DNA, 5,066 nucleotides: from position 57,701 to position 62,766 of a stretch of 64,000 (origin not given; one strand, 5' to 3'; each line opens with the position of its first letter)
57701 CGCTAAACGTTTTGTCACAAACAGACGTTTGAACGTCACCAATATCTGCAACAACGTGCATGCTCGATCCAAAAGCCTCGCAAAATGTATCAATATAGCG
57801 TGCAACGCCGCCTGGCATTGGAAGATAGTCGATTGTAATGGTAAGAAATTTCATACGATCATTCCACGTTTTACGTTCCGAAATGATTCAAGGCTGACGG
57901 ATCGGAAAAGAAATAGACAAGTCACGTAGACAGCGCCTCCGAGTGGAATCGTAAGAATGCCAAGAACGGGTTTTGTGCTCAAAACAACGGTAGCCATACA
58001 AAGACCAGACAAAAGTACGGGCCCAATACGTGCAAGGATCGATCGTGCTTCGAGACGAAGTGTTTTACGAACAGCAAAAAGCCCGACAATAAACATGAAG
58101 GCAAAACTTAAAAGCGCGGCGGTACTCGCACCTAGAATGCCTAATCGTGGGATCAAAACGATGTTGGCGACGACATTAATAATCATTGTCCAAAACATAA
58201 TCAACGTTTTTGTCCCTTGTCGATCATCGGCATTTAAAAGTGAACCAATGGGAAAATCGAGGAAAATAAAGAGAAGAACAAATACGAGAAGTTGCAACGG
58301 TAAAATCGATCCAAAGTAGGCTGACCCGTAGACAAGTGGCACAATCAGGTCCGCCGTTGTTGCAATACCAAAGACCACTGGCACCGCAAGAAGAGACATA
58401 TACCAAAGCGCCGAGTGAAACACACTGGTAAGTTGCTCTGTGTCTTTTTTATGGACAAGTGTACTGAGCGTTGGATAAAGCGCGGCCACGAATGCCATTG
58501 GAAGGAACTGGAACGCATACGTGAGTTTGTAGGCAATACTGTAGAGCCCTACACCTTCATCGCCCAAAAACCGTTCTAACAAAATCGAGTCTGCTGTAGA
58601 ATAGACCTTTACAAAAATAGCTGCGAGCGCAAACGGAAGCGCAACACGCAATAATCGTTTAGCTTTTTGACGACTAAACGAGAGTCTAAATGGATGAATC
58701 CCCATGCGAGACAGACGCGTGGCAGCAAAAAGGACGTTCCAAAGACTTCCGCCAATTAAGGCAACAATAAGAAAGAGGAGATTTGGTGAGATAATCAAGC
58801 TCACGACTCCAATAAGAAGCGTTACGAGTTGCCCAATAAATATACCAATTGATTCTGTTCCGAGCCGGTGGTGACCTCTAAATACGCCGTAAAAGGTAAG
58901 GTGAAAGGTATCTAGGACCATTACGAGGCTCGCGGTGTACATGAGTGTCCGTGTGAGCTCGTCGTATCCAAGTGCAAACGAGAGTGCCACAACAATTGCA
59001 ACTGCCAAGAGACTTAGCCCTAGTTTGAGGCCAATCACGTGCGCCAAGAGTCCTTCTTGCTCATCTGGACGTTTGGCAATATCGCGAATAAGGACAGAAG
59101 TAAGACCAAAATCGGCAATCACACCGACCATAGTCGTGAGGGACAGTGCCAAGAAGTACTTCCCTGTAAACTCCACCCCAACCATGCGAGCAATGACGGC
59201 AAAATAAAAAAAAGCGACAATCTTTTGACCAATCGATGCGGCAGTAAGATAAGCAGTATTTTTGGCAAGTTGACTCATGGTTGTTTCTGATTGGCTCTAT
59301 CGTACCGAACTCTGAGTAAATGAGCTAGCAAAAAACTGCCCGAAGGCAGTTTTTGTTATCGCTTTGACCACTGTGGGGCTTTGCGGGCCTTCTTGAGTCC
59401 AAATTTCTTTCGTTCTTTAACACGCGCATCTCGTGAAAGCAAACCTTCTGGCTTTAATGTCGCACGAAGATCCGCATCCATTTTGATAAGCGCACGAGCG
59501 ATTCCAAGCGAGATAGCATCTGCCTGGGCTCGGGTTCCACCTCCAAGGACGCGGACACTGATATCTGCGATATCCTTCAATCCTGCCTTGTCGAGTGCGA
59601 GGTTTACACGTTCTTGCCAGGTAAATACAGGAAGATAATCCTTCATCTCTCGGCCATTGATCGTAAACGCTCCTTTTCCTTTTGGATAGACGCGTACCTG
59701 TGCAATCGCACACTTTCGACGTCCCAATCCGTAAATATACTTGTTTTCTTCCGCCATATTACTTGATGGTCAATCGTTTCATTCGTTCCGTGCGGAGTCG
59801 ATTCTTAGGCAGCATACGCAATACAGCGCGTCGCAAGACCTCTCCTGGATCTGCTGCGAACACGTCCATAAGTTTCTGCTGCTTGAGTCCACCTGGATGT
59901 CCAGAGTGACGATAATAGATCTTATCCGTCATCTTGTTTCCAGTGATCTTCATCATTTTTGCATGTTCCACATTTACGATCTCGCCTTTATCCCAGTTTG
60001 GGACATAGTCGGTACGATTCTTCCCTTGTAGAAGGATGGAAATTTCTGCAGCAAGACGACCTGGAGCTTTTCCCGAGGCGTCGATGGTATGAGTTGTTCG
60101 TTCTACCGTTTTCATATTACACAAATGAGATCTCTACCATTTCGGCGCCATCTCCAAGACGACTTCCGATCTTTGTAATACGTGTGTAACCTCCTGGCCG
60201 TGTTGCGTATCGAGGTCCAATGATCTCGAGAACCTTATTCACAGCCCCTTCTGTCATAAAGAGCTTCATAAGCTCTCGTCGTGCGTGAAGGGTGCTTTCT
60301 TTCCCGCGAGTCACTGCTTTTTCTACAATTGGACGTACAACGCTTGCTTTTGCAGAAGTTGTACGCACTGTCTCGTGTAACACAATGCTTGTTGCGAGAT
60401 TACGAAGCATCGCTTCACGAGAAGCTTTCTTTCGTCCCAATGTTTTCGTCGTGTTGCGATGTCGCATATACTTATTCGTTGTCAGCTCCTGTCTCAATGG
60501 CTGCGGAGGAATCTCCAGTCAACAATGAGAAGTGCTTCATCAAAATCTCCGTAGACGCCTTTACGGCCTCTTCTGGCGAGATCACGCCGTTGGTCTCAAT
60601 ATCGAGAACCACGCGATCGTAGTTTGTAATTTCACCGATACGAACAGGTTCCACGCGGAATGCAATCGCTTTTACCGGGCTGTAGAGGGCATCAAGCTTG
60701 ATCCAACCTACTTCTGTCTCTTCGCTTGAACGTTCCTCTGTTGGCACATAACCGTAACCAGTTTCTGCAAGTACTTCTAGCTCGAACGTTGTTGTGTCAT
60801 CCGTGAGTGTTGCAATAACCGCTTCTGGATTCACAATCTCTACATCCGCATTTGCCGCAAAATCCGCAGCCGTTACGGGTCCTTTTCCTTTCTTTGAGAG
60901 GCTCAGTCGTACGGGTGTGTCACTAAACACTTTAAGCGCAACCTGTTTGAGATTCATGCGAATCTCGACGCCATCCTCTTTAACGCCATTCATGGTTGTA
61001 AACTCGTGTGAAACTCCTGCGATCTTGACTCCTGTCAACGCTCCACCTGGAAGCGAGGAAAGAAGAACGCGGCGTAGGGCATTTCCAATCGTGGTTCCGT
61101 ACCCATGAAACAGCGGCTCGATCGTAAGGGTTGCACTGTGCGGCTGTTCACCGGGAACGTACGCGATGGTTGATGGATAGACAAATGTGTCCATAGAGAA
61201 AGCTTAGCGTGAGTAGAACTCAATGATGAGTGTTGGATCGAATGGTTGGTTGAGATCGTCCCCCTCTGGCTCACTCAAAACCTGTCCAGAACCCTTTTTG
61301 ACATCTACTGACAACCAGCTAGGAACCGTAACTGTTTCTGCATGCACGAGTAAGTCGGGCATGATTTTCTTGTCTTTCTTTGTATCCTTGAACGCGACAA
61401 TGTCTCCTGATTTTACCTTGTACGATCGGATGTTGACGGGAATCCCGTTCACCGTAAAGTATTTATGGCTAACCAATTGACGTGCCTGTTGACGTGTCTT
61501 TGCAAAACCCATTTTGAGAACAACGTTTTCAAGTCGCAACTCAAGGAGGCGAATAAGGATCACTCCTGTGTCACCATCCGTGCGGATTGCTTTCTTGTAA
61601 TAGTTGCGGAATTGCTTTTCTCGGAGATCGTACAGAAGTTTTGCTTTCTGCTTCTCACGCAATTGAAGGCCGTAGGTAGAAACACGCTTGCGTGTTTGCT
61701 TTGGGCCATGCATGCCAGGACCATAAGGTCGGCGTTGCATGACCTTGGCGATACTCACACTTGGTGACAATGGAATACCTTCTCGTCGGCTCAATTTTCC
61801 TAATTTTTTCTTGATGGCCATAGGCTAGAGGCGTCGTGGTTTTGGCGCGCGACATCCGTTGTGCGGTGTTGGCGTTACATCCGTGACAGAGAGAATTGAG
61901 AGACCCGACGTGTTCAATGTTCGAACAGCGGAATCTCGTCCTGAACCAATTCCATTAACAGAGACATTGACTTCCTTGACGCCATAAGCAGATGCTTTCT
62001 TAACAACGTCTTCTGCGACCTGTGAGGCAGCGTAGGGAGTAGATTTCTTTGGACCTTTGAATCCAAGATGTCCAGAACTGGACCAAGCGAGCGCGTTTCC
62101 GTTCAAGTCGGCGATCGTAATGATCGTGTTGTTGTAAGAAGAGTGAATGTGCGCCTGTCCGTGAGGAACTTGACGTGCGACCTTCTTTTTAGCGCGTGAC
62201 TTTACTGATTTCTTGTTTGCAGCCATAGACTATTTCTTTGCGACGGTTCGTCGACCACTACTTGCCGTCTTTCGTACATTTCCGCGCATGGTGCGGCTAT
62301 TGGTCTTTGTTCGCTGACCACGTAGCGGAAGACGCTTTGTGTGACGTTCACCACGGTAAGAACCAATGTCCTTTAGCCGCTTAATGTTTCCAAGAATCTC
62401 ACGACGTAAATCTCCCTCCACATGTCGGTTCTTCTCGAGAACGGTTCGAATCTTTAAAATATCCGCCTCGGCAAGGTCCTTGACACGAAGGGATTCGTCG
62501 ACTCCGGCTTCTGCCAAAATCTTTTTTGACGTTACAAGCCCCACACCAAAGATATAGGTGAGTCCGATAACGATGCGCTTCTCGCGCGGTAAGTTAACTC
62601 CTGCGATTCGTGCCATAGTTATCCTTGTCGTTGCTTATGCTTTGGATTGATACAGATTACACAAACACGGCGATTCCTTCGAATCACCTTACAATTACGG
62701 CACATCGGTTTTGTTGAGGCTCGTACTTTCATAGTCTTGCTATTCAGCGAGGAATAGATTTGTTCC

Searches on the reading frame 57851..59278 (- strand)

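Call 49: search_protein_families(library=pfam, proteins=[window:57851-59278:-], max_evalue=0.00001)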
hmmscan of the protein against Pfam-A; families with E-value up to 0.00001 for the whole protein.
window:57851-59278:- (475 aa): 3 families
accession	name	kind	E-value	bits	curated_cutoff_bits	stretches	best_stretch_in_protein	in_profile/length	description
PF01943.22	Polysacc_synt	-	7e-31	108.1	28.2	1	4-274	1-273/274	Polysaccharide biosynthesis protein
PF13440.11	Polysacc_synt_3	-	6e-22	78.7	23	1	28-323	1-290/293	Polysaccharide biosynthesis protein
PF01554.23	MatE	-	6.1e-07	29.7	24.9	1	215-373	1-160/161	MatE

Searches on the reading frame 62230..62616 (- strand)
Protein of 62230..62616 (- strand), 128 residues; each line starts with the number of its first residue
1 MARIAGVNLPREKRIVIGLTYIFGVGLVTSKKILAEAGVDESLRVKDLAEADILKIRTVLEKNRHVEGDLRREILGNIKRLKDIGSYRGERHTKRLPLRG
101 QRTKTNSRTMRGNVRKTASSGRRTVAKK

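Call 86: find_encoding_contigs(protein=window:62230-62616:-, flank=10000, max_places=2)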
Protein window:62230-62616:- (128 aa): 8 contigs read that carry it; 2 places shown.
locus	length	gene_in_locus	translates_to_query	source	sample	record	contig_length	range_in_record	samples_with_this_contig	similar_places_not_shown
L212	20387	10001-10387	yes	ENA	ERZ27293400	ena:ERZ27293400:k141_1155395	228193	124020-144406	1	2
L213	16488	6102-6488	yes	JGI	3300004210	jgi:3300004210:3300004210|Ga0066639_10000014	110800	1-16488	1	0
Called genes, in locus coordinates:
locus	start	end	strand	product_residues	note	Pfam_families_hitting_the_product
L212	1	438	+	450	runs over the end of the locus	PF00753:Lactamase_B, PF23023:Anti-Pycsar_Apyc1, PF12706:Lactamase_B_2 (weak), PF16661:Lactamase_B_6, PF10996:Beta-Casp, PF07521:RMMBL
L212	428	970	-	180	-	-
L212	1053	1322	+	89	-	PF00085:Thioredoxin (weak)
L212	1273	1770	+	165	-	-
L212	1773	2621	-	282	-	PF00350:Dynamin_N (faint), PF01926:MMR_HSR1, PF02421:FeoB_N, PF03193:RsgA_GTPase (faint), PF04548:AIG1, PF00009:GTP_EFTU, PF07650:KH_2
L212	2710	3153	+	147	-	PF00588:SpoU_methylase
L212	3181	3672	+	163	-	-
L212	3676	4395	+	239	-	PF00535:Glycos_transf_2, PF10111:Glyco_tranf_2_2, PF13641:Glyco_tranf_2_3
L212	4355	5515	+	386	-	PF02412:TSP_3 (faint), PF18884:TSP3_bac, PF18911:PKD_4, PF00801:PKD (weak)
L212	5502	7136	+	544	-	PF03023:MurJ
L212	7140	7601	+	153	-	PF00293:NUDIX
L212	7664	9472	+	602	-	PF01411:tRNA-synt_2c, PF07973:tRNA_SAD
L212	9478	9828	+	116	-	PF01176:eIF-1a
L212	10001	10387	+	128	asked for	PF00416:Ribosomal_S13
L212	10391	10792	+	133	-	PF00411:Ribosomal_S11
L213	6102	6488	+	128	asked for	PF00416:Ribosomal_S13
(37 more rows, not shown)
